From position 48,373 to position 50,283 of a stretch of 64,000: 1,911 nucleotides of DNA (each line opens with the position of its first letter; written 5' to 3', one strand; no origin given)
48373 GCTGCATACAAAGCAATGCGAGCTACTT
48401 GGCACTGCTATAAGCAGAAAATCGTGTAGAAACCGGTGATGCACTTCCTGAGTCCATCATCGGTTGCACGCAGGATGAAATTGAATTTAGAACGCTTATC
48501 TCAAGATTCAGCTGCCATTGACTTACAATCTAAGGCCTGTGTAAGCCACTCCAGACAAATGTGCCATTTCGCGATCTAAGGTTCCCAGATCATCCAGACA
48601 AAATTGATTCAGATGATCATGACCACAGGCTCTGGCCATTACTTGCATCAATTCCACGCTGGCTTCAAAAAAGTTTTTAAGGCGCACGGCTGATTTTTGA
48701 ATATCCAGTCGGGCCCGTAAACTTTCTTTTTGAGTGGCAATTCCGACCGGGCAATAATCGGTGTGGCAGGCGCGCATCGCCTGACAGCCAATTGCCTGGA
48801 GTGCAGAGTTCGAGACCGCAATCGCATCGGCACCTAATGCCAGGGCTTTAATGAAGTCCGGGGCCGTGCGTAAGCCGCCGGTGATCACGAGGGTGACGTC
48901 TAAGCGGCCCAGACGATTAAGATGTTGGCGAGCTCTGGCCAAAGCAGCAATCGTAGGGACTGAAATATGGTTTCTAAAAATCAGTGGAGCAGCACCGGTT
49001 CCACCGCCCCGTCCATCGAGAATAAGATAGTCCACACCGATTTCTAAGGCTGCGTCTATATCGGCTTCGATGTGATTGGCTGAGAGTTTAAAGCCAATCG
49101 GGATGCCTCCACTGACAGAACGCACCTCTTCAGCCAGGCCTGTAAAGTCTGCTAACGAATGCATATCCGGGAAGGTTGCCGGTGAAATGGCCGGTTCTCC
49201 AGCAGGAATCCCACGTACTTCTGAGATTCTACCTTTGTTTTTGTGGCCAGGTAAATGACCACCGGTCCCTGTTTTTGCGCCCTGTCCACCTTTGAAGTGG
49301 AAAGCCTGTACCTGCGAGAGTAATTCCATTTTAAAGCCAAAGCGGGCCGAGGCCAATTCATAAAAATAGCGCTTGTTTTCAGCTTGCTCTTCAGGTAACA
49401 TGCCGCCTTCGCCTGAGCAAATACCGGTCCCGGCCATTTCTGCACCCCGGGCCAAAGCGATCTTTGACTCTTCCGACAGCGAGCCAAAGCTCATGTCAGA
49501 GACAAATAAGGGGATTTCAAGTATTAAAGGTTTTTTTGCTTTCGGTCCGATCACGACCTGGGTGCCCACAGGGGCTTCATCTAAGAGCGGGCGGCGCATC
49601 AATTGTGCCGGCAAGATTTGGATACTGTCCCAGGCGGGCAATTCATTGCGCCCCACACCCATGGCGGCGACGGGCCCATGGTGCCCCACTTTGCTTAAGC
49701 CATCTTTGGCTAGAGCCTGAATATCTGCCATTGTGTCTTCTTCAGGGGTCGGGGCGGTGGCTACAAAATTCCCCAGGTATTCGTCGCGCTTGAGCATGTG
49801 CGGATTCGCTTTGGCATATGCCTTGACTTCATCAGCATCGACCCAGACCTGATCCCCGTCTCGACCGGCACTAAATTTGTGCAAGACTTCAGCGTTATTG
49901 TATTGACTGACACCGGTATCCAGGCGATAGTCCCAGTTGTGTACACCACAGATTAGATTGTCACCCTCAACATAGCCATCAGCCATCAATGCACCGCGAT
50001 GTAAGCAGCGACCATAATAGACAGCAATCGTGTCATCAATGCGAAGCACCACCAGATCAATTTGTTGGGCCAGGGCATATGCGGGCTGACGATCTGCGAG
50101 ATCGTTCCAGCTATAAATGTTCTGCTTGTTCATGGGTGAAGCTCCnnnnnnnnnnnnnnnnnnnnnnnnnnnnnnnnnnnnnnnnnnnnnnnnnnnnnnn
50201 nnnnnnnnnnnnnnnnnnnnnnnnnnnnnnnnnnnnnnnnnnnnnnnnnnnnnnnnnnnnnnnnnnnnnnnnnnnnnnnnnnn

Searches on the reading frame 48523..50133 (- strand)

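Call 3: search_protein_families(library=pfam, proteins=[window:48523-50133:-], max_evalue=0.01)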
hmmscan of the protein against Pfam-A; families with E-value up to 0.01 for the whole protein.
window:48523-50133:- (536 aa): 4 families
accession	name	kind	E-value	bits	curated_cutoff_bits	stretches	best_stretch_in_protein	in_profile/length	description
PF01645.23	Glu_synthase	-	2.4e-88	297.3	20.4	1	198-504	58-367/369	Conserved region in glutamate synthase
PF00355.32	Rieske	-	3.1e-10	40.3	20.3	1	9-76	8-76/88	Rieske [2Fe-2S] domain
PF01070.24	FMN_dh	-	1e-07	31.8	24.9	1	357-450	230-311/350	FMN-dependent dehydrogenase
PF00478.31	IMPDH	-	0.0018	17.8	25.6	1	389-440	187-235/345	IMP dehydrogenase / GMP reductase domain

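Call 4: search_protein_families(library=ncbifam, proteins=[window:48523-50133:-], max_evalue=0.01)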
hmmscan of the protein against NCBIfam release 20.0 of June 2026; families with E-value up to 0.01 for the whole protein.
window:48523-50133:- (536 aa): 8 families
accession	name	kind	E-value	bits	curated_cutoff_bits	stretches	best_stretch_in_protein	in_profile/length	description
NF008730.0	PRK11750.1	equivalog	3e-42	144.2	1047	1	213-501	865-1156/1490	glutamate synthase large subunit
TIGR02151.1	IPP_isom_2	equivalog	5.1e-07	28.9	281.3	1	392-449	244-296/338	type 2 isopentenyl-diphosphate Delta-isomerase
NF042948.2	3PPDioc_HcaC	equivalog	8.6e-06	26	150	1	6-101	6-103/105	3-phenylpropionate/cinnamic acid dioxygenase ferredoxin subunit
NF041683.1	ant_diox_AndAb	equivalog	1.1e-05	25.6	150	1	6-77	5-76/100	anthranilate 1,2-dioxygenase ferredoxin subunit AndAb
NF007422.0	PRK09965.1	equivalog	4.5e-05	23.4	113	1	22-102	21-102/106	bifunctional 3-phenylpropionate/cinnamic acid dioxygenase ferredoxin subunit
TIGR02378.1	nirD_assim_sml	equivalog_domain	0.00013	22.1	74.65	1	2-99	1-104/105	nitrite reductase small subunit NirD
TIGR03966.1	actino_HemFlav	equivalog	0.00034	19.5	470.85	0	412-449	302-339/385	pre-mycofactocin synthase MftD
NF052579.1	BetMthstMoxSdmAMthl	equivalog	0.00048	19.2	600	1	35-70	51-86/351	4beta-methylsterol monooxygenase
